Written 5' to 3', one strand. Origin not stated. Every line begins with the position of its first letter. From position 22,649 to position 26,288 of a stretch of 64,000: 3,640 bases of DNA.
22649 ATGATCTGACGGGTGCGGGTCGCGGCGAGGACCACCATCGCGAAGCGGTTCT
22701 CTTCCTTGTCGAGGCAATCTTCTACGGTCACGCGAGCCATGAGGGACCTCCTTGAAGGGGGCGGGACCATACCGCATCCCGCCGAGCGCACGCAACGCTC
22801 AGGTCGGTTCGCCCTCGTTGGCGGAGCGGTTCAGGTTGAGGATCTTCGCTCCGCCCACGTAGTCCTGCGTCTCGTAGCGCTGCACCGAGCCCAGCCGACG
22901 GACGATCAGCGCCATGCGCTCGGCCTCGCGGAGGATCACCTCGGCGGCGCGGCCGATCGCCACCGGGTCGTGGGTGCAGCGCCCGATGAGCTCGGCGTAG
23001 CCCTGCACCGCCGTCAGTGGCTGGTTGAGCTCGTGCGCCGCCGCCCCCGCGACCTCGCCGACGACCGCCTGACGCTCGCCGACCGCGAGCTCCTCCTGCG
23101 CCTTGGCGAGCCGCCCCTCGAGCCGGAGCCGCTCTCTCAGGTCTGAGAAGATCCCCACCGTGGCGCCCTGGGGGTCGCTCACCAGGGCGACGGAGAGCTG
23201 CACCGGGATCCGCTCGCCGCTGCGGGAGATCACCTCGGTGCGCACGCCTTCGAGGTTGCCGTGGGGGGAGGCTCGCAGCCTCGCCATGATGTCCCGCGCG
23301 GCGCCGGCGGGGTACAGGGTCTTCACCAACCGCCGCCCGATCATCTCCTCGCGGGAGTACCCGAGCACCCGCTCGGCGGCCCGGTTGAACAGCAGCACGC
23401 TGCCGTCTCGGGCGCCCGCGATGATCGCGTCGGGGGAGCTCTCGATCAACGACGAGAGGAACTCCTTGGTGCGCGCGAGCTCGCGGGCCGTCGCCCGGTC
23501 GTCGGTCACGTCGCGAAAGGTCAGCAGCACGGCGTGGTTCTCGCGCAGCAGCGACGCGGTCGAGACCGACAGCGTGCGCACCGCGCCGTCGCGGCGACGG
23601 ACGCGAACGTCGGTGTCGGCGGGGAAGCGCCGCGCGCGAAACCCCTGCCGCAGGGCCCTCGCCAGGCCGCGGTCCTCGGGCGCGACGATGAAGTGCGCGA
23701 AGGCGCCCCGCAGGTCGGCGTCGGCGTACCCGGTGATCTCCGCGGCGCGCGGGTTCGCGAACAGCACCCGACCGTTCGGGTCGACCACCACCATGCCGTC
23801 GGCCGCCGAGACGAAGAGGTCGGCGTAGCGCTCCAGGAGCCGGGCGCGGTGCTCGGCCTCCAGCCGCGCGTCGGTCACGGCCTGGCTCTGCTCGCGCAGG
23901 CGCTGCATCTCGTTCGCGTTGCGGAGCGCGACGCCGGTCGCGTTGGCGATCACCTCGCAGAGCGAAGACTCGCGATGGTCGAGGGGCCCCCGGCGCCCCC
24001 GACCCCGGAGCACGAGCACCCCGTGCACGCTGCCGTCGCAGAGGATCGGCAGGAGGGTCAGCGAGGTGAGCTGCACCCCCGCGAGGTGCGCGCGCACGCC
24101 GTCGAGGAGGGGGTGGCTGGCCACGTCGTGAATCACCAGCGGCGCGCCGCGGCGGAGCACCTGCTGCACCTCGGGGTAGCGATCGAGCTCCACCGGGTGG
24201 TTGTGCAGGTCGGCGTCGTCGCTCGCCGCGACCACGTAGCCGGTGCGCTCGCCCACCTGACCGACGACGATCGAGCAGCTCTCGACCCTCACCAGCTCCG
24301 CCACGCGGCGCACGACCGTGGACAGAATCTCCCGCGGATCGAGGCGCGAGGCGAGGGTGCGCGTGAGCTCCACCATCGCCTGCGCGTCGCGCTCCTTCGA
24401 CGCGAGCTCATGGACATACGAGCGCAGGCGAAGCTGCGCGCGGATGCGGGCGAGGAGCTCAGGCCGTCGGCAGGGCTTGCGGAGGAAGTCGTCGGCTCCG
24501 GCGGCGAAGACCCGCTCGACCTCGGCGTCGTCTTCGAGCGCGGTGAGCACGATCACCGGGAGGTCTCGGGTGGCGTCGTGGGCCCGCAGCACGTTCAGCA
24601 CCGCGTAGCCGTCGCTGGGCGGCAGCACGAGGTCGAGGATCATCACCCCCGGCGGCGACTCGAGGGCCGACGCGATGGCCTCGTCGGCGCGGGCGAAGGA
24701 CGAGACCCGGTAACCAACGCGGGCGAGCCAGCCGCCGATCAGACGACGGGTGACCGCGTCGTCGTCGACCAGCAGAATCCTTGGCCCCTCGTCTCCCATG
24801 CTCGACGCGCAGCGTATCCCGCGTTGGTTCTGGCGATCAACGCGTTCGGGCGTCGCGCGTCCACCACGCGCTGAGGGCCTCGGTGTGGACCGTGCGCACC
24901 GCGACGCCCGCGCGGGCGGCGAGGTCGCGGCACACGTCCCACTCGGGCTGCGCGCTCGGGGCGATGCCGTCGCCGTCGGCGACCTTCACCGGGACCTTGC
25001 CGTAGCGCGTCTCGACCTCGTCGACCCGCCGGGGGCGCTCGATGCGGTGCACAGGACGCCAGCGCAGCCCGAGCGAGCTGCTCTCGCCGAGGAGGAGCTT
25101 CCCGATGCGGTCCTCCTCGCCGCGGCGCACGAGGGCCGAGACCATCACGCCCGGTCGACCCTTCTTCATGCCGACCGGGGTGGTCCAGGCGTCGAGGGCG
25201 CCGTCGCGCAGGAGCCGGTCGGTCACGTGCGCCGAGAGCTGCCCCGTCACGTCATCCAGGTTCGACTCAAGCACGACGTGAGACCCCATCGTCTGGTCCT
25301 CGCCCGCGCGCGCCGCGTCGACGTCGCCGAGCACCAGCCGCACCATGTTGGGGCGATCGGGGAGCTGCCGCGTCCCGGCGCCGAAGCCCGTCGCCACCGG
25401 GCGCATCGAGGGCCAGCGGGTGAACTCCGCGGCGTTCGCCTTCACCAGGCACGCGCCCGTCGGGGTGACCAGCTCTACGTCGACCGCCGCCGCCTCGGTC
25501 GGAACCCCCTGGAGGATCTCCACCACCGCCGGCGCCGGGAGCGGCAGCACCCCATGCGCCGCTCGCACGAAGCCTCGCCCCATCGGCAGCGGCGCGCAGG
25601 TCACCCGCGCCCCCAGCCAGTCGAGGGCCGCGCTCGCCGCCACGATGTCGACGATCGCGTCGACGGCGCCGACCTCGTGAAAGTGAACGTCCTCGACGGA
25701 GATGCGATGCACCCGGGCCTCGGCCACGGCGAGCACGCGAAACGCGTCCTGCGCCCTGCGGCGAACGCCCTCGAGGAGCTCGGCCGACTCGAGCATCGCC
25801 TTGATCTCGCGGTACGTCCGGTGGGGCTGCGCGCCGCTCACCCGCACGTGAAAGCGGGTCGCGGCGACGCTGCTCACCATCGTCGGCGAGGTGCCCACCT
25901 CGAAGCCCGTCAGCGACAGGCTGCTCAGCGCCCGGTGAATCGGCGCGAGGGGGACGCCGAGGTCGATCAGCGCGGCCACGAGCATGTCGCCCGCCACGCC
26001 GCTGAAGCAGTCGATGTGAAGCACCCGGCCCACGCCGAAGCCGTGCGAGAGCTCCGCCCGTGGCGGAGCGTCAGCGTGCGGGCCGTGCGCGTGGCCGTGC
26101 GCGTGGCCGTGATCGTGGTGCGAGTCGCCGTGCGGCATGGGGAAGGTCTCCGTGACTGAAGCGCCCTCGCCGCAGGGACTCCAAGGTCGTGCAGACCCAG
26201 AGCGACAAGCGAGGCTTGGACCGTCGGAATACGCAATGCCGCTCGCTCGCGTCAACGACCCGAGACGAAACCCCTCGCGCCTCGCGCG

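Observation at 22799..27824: Orphan His-rich LarC next to a REC-GAF-PAS-PAS-HisKA protein lacking an ATPase domain, divergent from an FHA regulator with a degenerate sigma-54 AAA+ core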

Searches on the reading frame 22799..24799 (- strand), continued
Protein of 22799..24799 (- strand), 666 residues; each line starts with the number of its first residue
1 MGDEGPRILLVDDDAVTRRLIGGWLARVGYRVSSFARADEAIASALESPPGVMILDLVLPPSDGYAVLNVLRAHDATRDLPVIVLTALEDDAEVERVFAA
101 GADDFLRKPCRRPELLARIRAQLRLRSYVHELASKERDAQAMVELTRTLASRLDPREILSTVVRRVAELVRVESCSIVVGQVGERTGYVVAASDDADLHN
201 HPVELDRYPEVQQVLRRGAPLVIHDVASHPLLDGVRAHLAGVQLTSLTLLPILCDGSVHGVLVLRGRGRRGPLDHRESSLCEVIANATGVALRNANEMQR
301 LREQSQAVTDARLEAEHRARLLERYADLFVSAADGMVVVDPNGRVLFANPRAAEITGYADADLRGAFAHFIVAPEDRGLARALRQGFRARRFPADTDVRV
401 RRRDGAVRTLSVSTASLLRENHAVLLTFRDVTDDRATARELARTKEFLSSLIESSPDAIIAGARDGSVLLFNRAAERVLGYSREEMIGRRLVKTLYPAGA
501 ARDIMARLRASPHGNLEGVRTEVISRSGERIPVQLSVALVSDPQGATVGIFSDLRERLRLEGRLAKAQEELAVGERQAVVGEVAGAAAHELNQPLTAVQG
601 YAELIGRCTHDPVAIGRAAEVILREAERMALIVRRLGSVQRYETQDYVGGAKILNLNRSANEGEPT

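Call 21: find_related_loci(query=A1, collection=metagenome_contigs, flank=8000)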
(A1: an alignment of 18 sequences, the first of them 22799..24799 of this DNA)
Query A1 (666 aa) in metagenome_contigs; peptide patterns used: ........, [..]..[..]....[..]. (x = any residue, [..] = any of these).
600 stretches matched a pattern (row limit reached: there are more); 522 encode a relative of the query (tblastn E <= 1e-3); the best 80 are kept; 80 distinct loci.
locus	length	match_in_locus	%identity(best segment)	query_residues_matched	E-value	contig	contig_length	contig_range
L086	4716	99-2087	75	1-663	0e+0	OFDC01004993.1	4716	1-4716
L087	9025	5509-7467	53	12-665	0e+0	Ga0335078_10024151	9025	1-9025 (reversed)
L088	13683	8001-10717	50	4-665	0e+0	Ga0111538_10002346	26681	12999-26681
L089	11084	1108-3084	52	5-665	0e+0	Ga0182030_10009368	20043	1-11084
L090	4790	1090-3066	51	5-665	0e+0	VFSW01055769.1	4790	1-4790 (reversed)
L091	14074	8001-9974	52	8-660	0e+0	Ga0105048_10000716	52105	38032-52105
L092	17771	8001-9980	51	5-665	0e+0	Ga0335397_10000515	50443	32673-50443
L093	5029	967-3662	50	4-665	0e+0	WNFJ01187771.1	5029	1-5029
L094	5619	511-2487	51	5-665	0e+0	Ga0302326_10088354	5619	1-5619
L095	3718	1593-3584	49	4-665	0e+0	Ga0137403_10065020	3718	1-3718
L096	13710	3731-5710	51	5-665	0e+0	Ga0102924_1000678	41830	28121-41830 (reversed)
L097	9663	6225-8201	52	5-665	0e+0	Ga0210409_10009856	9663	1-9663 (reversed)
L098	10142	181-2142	51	8-662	0e+0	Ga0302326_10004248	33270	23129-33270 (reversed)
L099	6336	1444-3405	51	8-662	0e+0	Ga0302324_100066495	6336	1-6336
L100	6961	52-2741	51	36-665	0e+0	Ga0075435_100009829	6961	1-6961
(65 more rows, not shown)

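Call 38: find_encoding_contigs(protein=P0001, flank=10000, max_places=2)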
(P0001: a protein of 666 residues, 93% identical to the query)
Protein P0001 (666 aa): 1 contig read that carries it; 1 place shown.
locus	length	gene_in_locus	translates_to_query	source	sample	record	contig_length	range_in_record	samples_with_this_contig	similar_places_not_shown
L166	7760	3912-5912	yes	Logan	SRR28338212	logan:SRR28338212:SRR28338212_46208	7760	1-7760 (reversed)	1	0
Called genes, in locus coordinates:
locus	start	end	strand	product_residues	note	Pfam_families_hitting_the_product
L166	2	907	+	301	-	?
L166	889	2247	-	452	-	PF16697:Yop-YscD_cpl, PF00498:FHA, PF00158:Sigma54_activat (weak), PF14532:Sigma54_activ_2, PF25601:AAA_lid_14 (weak)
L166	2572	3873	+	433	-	PF01969:Ni_insertion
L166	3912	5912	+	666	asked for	PF00072:Response_reg, PF01590:GAF, PF13185:GAF_2, PF00989:PAS, PF08448:PAS_4, PF13188:PAS_8, PF13426:PAS_9, PF08447:PAS_3, +7 more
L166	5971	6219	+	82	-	PF01192:RNA_pol_Rpb6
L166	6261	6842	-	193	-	-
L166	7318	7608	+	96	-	PF00166:Cpn10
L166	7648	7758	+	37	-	?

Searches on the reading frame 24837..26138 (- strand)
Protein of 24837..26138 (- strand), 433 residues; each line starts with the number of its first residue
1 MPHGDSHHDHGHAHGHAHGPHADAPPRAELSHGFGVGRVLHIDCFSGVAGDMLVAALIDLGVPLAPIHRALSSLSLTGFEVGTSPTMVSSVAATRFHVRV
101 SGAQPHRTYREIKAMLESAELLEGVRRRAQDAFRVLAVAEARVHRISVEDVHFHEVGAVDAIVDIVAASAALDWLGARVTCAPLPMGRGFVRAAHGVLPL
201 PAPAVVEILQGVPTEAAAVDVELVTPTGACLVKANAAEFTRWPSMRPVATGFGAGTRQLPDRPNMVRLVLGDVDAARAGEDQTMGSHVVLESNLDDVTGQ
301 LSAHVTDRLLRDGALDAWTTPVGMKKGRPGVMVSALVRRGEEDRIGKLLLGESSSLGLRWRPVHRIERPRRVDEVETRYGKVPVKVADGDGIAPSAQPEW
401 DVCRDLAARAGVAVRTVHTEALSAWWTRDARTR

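Call 4: search_protein_families(library=pfam, proteins=[window:24837-26138:-], max_evalue=0.01)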
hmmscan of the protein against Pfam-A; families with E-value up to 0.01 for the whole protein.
window:24837-26138:- (433 aa): 1 family
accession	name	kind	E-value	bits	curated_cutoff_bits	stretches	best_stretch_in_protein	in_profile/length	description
PF01969.22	Ni_insertion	-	8.1e-127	423.9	22.1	1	40-418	1-375/375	Nickel insertion protein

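Call 5: search_protein_families(library=ncbifam, proteins=[window:24837-26138:-], max_evalue=0.01)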
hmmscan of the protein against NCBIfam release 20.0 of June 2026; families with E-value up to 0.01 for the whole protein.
window:24837-26138:- (433 aa): 2 families
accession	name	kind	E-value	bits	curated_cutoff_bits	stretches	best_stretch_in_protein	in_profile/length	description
TIGR00299.2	nickel_LarC1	equivalog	1.6e-58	197.1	90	1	107-270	1-165/165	nickel pincer cofactor biosynthesis protein LarC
NF052512.1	nickel_LarC2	equivalog_domain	2.6e-35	121.1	50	1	288-404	2-118/118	nickel pincer cofactor biosynthesis protein LarC2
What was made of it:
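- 24837..26138 (-): larC: full-length nickel-pincer cofactor cyclometallase, 433 aa, made as a single ORF. LarC1 spans roughly aa 40-270 and LarC2 roughly aa 288-404. NCBIfam TIGR00299 (LarC1) and NF052512 (LarC2) both score above their cutoffs (calls 4, 5).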

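Call 6: find_encoding_contigs(protein=window:24837-26138:-, flank=10000, max_places=6)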
Protein window:24837-26138:- (433 aa): no gene with exactly this product is on record in the collection.

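Call 8: find_related_loci(query=window:24837-26138:-, collection=genome_contigs, flank=10000)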
Query window:24837-26138:- (433 aa) in genome_contigs; peptide patterns used: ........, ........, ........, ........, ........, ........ (x = any residue, [..] = any of these).
599 stretches matched a pattern (row limit reached: there are more); 181 encode a relative of the query (tblastn E <= 1e-3); the best 80 are kept; 80 distinct loci.
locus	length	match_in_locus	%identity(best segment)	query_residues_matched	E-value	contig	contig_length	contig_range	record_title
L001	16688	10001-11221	83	27-433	0e+0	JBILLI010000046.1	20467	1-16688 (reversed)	MAG: Polyangiales bacterium isolate ME2017-07-27_3300044645_group7_bin3 Rohwer_bin1483_scaffold_620_c1, whole genome sho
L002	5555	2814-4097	60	1-428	1e-149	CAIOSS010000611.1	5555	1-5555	MAG: uncultured delta proteobacterium isolate Loclat_bin-08890 genome assembly, contig: bin-08890:0611/1467, whole genom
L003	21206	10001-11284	60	1-428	4e-148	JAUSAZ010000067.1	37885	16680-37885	MAG: Myxococcales bacterium isolate E6_metabat.bin.30 E6_k141_440200, whole genome shotgun sequence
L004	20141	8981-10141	53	27-417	7e-112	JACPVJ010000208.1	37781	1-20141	MAG: Myxococcales bacterium isolate NC_groundwater_781_Ag_S2p5_70_11 JBCH_GD18_4_SO25_S179_scaffold_931075, whole genome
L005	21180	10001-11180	52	27-422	2e-93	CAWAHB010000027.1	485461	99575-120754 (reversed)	MAG: uncultured delta proteobacterium isolate MFD04944.bin.2.198 genome assembly, contig: contig_74839, whole genome sho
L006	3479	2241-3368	40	39-418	1e-87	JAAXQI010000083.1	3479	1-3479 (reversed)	MAG: Desulfobacterales bacterium isolate MAG-BB-11 scaffold_1870, whole genome shotgun sequence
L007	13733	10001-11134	43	39-417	3e-86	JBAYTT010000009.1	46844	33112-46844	MAG: Pelobacteraceae bacterium isolate SO_2016_LW3_15 scaffold01147_LW162_2016, whole genome shotgun sequence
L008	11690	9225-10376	39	38-425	4e-86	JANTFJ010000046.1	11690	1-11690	MAG: Desulfobulbaceae bacterium isolate bin100106 c_000000005921, whole genome shotgun sequence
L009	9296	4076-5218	39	39-422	4e-85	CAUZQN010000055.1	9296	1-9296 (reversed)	MAG: uncultured Candidatus Binatia bacterium isolate CB6_Bottom.39 genome assembly, contig: Ga0310122_10004017, whole ge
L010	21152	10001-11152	42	38-421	1e-84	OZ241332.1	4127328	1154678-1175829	MAG: uncultured Candidatus Binatia bacterium isolate ce7e85d1-9959-44a0-99a7-1c122dec4f51 genome assembly, chromosome: 1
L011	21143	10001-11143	38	39-423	3e-84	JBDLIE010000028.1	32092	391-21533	MAG: Thermodesulfobacteriota bacterium isolate MAG014 MAG014_28, whole genome shotgun sequence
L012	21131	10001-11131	41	38-422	1e-83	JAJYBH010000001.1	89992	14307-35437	MAG: Deltaproteobacteria bacterium isolate BP8.bin69 NODE_325_length_89992_cov_2.233884, whole genome shotgun sequence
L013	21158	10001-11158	40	31-418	7e-83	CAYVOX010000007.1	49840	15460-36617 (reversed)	MAG TPA_asm: uncultured Anaerolineaceae bacterium isolate binchicken_co22_236 genome assembly, contig: NODE_748_length_4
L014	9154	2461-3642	43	18-417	2e-82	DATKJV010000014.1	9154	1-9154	MAG TPA_asm: Anaeromyxobacteraceae bacterium isolate SMAG_U14639 k141_2241049, whole genome shotgun sequence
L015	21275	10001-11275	39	38-429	9e-87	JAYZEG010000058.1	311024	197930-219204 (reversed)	MAG: Myxococcota bacterium isolate XB_MAG137 DB_MAG137_0058, whole genome shotgun sequence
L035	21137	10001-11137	34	34-418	1e-75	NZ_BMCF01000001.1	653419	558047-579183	Staphylococcus nepalensis strain CCM 7045 sequence01, whole genome shotgun sequence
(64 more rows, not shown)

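Call 11: search_protein_families(library=pfam, proteins=[L004:7958-8896:+, L013:9195-10028:+, L010:6924-7994:+, L007:11149-12417:+, L035:7082-8344:+, L011:11249-11716:+], max_evalue=0.001)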
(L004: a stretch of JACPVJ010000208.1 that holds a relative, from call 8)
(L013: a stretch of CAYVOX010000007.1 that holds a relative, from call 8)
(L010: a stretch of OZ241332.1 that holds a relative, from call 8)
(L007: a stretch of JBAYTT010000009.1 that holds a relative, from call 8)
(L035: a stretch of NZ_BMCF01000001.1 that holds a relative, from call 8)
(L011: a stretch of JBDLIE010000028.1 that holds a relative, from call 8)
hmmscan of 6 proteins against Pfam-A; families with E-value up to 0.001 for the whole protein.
L004:7958-8896:+ (312 aa): 1 family
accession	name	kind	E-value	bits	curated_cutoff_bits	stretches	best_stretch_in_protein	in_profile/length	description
PF00731.26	AIRC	-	3.1e-13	49.9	30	1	182-309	2-129/148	AIR carboxylase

L013:9195-10028:+ (277 aa): 1 family
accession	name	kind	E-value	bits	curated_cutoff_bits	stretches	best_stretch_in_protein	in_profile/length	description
PF02540.23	NAD_synthase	-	2.3e-07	30.6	21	1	26-92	17-84/242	NAD synthase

L010:6924-7994:+ (356 aa): 1 family
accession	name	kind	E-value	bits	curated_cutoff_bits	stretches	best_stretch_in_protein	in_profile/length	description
PF00296.26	Bac_luciferase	-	4.1e-60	204.2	27.9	1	17-322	2-314/314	Luciferase-like monooxygenase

L007:11149-12417:+ (422 aa): 3 families
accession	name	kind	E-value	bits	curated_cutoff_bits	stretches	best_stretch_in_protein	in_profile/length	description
PF02464.23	CinA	-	1.4e-55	187.6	23.5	1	265-418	2-155/155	Competence-damaged protein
PF00994.29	MoCF_biosynth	-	4.9e-32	111.1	26.6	1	13-176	3-142/144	Probable molybdopterin binding domain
PF18146.6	CinA_KH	-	5.2e-08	33.3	27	1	191-260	4-72/73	Damage-inducible protein CinA KH domain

L035:7082-8344:+ (420 aa): 3 families
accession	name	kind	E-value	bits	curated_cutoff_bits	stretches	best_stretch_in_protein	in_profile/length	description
PF09861.14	Lar_N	-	1.7e-69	233.6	23.3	1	7-207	1-204/204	Lactate racemase N-terminal domain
PF21113.2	LarA_C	-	6.2e-31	107.8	25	1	271-411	5-147/152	Lactate racemase C-terminal domain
PF04015.17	DUF362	-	0.00014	22.4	24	1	81-231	26-161/200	Domain of unknown function (DUF362)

L011:11249-11716:+ (155 aa): 1 family
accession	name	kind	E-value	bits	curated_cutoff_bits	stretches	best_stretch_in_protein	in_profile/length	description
PF04608.18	PgpA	-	1.1e-39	136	28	1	12-149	2-140/141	Phosphatidylglycerophosphatase A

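Call 28: search_solved_structures(query=window:24837-26138:-, show_alignments=2)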
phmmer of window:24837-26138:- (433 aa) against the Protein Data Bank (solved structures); distinct sequences matched with E-value up to 0.001: 3.
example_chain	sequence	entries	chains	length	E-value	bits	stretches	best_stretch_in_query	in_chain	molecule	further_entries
12bi_D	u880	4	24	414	3e-83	283.4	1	35-424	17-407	Pyridinium-3,5-bisthiocarboxylic acid mononucleotide nickel insertion protein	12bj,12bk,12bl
6bwo_A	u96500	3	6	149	1.3e-19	73.7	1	288-424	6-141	Pyridinium-3,5-bisthiocarboxylic acid mononucleotide nickel insertion protein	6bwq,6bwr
3c19_A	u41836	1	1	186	4.7e-05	25.7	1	288-419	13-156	Uncharacterized protein MK0293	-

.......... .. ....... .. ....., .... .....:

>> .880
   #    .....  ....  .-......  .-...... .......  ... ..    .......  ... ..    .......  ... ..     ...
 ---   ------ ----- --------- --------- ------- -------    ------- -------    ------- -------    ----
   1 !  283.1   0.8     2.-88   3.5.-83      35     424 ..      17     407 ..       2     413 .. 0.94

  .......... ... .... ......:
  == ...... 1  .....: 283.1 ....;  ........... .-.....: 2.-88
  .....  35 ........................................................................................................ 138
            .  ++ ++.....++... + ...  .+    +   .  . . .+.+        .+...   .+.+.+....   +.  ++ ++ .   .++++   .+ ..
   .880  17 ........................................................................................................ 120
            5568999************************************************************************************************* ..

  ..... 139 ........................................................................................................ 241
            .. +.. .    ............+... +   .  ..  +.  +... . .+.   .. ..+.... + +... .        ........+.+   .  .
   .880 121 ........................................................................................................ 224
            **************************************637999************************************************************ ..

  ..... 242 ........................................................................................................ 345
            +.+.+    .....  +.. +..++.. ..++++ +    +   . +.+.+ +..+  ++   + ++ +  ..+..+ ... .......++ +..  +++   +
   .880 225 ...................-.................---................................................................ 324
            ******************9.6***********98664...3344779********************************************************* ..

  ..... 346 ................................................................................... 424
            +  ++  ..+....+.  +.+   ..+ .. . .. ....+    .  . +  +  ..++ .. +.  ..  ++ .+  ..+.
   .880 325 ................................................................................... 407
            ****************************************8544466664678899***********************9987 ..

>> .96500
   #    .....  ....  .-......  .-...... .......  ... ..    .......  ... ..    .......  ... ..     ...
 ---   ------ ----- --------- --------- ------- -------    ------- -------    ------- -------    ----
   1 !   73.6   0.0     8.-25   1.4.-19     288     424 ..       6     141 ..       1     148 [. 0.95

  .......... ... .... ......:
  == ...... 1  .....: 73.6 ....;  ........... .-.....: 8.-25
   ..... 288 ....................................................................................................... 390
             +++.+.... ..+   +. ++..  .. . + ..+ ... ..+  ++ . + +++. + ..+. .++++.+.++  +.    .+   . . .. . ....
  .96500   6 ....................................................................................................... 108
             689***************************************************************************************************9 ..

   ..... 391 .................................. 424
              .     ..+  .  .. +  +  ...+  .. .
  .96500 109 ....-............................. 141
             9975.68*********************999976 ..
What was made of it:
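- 40% identity to the solved M. thermoacetica LarC (call 28).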
